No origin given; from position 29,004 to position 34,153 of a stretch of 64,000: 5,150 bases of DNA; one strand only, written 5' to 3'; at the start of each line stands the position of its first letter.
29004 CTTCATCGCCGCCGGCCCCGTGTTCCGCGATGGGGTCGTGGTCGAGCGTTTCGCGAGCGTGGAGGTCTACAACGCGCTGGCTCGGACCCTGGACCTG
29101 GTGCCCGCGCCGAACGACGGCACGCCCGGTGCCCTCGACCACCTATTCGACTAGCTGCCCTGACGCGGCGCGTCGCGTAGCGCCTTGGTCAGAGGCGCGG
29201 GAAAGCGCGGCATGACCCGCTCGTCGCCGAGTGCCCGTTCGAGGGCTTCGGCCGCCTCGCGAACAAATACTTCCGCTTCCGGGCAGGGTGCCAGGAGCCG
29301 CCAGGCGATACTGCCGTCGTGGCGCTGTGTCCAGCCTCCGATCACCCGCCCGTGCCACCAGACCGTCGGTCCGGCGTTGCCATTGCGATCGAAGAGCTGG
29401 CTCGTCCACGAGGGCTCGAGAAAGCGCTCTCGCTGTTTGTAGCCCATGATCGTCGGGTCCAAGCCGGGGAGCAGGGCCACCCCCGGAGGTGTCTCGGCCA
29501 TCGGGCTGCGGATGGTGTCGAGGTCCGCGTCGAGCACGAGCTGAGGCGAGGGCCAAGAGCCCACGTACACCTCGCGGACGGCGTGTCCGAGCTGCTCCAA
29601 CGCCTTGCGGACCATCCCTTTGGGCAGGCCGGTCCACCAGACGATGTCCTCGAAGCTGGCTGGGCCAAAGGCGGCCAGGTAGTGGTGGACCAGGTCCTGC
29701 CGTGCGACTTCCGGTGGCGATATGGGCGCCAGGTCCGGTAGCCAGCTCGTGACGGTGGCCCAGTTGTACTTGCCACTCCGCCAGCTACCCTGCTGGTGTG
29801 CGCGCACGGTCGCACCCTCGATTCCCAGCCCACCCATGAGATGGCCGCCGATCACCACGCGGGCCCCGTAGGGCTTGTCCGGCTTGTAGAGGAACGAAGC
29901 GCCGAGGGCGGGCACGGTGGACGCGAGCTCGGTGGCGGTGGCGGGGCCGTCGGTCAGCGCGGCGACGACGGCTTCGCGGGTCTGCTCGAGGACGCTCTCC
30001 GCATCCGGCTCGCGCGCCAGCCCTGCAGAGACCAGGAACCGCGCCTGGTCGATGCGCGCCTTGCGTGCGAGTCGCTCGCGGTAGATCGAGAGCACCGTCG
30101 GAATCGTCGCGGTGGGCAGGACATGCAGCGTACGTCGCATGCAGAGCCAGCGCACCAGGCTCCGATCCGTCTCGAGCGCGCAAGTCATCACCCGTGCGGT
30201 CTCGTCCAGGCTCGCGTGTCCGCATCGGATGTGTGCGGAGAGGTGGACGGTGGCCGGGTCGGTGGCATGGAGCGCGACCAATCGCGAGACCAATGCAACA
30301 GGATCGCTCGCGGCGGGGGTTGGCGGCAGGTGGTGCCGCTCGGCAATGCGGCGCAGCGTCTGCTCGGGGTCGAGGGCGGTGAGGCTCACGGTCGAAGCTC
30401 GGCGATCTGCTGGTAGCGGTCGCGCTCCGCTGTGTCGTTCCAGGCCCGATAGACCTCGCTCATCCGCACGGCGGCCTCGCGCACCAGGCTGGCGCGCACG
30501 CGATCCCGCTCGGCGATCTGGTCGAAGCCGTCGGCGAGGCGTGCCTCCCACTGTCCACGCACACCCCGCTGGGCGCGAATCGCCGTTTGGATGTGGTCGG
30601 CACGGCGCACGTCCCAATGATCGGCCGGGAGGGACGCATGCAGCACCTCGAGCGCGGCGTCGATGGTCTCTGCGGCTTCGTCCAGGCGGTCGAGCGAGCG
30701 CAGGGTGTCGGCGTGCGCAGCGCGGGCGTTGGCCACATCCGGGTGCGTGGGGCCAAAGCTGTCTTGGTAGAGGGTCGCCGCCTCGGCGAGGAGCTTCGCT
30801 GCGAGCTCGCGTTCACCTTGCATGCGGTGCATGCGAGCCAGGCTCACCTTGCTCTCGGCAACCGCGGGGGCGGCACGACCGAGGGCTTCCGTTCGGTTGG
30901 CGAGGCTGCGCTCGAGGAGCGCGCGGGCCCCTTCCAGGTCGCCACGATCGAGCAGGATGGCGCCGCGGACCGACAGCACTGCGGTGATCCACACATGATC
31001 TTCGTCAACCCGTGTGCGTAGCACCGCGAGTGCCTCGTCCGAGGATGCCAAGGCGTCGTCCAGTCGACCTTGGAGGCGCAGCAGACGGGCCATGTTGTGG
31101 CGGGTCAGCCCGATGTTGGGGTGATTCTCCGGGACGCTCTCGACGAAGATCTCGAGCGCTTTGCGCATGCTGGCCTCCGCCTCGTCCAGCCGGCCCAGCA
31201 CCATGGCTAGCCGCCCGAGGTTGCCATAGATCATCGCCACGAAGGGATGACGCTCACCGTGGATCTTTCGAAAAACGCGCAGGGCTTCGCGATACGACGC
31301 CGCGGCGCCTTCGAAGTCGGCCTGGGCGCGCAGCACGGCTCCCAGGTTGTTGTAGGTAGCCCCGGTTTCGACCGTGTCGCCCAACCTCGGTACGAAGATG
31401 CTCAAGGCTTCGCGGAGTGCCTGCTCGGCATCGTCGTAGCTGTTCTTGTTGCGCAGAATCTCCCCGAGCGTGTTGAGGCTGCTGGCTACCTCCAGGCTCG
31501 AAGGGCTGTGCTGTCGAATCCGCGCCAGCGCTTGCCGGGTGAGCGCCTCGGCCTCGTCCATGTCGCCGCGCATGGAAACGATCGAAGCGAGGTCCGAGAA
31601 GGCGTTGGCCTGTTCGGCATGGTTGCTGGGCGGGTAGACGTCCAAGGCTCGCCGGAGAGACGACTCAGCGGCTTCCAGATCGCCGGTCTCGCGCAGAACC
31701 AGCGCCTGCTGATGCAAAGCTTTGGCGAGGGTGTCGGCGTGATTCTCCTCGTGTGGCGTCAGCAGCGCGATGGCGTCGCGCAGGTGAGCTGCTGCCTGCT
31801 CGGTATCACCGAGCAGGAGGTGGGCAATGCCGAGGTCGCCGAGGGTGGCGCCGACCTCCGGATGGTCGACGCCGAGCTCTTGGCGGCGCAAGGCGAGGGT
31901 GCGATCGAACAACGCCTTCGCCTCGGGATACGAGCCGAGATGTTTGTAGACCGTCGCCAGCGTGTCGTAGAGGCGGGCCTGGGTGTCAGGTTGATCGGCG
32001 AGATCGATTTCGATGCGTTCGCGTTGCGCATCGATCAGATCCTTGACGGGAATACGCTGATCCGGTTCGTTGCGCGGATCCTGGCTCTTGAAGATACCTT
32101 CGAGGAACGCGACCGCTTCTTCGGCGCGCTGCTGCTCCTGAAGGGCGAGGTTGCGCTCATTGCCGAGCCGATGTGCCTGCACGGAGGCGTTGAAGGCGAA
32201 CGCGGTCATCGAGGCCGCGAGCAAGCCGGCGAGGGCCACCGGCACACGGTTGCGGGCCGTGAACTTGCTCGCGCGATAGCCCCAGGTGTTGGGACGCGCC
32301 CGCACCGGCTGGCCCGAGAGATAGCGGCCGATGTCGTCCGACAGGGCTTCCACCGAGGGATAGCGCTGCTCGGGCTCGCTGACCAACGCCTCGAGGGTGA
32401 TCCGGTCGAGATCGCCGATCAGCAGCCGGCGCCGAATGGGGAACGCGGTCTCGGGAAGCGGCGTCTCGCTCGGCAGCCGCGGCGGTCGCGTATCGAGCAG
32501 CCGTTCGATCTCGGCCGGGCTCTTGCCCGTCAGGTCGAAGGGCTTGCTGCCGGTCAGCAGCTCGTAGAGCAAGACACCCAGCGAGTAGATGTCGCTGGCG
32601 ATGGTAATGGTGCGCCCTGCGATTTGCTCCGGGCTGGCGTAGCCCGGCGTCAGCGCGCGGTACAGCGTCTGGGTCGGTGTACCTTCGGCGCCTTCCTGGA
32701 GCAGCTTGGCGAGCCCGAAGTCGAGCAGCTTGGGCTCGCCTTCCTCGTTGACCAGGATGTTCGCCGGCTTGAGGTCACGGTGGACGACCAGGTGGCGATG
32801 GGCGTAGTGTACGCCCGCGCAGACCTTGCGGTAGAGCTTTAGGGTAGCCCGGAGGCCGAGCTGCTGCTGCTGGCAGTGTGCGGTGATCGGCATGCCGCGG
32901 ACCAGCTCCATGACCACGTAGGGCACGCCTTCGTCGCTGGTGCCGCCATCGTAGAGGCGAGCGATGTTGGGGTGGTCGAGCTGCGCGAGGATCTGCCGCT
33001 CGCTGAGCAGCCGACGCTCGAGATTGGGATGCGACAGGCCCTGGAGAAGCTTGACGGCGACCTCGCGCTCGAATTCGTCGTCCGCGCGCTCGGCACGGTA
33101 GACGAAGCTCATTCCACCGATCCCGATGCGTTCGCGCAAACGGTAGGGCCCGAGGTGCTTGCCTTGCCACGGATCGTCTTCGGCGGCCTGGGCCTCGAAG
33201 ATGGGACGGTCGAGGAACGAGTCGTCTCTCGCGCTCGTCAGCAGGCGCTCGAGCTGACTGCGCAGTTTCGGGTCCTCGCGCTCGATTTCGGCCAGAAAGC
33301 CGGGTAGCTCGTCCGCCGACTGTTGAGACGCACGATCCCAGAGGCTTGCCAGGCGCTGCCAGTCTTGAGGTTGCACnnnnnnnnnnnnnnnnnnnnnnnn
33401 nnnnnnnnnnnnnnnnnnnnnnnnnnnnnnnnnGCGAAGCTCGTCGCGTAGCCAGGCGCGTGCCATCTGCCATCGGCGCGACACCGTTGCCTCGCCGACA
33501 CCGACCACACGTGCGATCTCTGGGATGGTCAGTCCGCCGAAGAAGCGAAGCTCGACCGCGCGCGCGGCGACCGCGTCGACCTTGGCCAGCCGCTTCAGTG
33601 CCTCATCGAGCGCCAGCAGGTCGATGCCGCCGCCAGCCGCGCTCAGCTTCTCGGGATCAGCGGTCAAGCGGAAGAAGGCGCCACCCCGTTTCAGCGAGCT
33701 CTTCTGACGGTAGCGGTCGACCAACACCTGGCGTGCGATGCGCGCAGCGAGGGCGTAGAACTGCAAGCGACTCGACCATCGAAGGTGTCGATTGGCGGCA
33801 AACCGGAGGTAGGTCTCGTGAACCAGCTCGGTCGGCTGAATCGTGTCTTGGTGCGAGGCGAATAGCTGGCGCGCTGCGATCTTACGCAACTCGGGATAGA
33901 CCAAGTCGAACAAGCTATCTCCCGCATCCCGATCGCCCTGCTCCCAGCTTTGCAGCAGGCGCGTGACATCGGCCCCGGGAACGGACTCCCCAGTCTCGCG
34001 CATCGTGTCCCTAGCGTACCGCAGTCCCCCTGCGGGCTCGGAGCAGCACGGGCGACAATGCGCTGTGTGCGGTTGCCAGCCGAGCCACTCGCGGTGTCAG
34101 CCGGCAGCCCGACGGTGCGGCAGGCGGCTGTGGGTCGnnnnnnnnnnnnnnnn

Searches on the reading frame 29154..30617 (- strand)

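Call 28: search_protein_families(library=pfam, proteins=[window:29154-30617:-], max_evalue=0.01)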
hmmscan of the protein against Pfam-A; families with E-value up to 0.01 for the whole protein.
window:29154-30617:- (488 aa): 1 family
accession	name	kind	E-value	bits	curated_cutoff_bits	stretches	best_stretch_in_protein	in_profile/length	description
PF06224.18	AlkZ-like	-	4.9e-55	187.9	25.9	1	110-463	1-323/329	DNA glycosylase AlkZ-like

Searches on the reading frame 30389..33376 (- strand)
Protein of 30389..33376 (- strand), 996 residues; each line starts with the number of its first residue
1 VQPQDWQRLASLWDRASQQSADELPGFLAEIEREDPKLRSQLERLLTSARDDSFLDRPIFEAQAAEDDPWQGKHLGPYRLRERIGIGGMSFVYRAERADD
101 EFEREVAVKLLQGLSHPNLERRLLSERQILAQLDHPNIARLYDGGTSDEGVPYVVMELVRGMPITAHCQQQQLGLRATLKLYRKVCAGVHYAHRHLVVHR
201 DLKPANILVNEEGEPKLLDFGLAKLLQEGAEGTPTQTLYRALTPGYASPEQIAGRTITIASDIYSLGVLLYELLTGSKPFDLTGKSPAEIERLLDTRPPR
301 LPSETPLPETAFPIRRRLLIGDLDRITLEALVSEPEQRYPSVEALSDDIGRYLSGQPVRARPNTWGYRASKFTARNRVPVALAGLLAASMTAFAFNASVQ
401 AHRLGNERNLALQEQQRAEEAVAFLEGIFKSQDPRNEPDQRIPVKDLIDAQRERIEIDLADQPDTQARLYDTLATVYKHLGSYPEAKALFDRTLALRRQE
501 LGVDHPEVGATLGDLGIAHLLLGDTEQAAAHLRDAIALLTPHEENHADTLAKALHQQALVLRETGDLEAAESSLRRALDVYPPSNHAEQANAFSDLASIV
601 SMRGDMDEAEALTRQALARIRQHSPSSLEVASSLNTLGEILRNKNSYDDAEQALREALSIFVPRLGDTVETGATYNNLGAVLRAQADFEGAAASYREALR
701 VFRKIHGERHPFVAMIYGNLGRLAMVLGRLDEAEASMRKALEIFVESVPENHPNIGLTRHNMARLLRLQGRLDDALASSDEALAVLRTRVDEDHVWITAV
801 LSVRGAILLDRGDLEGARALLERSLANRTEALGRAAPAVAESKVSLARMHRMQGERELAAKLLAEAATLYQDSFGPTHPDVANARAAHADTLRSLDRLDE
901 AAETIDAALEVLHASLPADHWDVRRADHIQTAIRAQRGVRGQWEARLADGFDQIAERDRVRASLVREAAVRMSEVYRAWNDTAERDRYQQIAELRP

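Call 28: search_protein_families(library=pfam, proteins=[window:30389-33376:-], max_evalue=0.01)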
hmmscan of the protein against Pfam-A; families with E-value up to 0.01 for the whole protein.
window:30389-33376:- (996 aa): 22 families
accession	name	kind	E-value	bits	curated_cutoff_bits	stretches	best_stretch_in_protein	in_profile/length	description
PF13424.12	TPR_12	-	5.2e-70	232.1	30.1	7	467-539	3-75/77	Tetratricopeptide repeat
PF13374.12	TPR_10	-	6.7e-58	191.6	27.5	6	671-711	1-41/42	Tetratricopeptide repeat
PF00069.31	Pkinase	-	2.8e-44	151.9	31.7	1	78-284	1-201/263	Protein kinase domain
PF07714.23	PK_Tyr_Ser-Thr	-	3.5e-35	122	23.1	1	80-294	3-217/258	Protein tyrosine and serine/threonine kinase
PF07719.23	TPR_2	-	8.1e-32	107.1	27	2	716-743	3-30/34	Tetratricopeptide repeat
PF24885.1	TPR_NPHP3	-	1e-30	107.3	100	4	713-798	98-183/239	Nephrocystin-3 TPR domain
PF17874.7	TPR_MalT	-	1.6e-30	107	45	3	597-743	8-151/336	MalT-like TPR region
PF00515.34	TPR_1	-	8.1e-28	95.5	27.8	1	674-701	3-30/34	Tetratricopeptide repeat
PF13181.12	TPR_8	-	2.7e-23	80.5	25.7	2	716-743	3-30/34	Tetratricopeptide repeat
PF13432.12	TPR_16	-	4.8e-21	75.3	32.7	3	679-743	4-60/65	Tetratricopeptide repeat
PF13428.12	TPR_14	-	9.3e-17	60.3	23.5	0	552-584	2-34/44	Tetratricopeptide repeat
PF13176.12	TPR_7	-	6.8e-14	51.2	27.9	0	553-582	1-30/36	Tetratricopeptide repeat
PF07721.20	TPR_4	-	1.4e-11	44.3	27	0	800-823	3-26/26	Tetratricopeptide repeat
PF13431.12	TPR_17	-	2.5e-10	40.2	24.4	0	750-776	7-33/34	Tetratricopeptide repeat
PF14559.12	TPR_19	-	2.2e-09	37.9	25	0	562-623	2-58/68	Tetratricopeptide repeat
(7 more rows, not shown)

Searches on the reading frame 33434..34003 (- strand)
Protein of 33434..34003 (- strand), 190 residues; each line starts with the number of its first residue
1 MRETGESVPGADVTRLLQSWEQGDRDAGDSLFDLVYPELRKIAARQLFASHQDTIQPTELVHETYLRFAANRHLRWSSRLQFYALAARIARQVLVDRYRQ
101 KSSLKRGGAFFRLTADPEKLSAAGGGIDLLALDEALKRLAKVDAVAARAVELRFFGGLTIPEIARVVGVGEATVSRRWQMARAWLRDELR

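Call 28: search_protein_families(library=pfam, proteins=[window:33434-34003:-], max_evalue=0.01)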
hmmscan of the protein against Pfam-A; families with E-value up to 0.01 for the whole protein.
window:33434-34003:- (190 aa): 7 families
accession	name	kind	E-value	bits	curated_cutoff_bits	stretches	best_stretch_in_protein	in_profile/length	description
PF07638.17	Sigma70_ECF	-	7.7e-49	166.5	21.1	1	11-190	2-184/185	ECF sigma factor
PF08281.18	Sigma70_r4_2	-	9.8e-08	32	25.7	1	135-185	4-54/54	Sigma-70, region 4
PF04545.22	Sigma70_r4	-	1.1e-06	28.4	24.1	1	147-186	10-49/50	Sigma-70, region 4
PF04542.20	Sigma70_r2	-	0.001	19.3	24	1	32-102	2-69/71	Sigma-70 region 2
PF13384.12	HTH_23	-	0.0014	18.8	24.6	1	152-178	16-37/50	Homeodomain-like domain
PF06530.18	Phage_antitermQ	-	0.0047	17.3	26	1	128-185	49-106/118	Phage antitermination protein Q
PF00356.27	LacI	-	0.0083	16.3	27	0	159-176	1-18/46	Bacterial regulatory proteins, lacI family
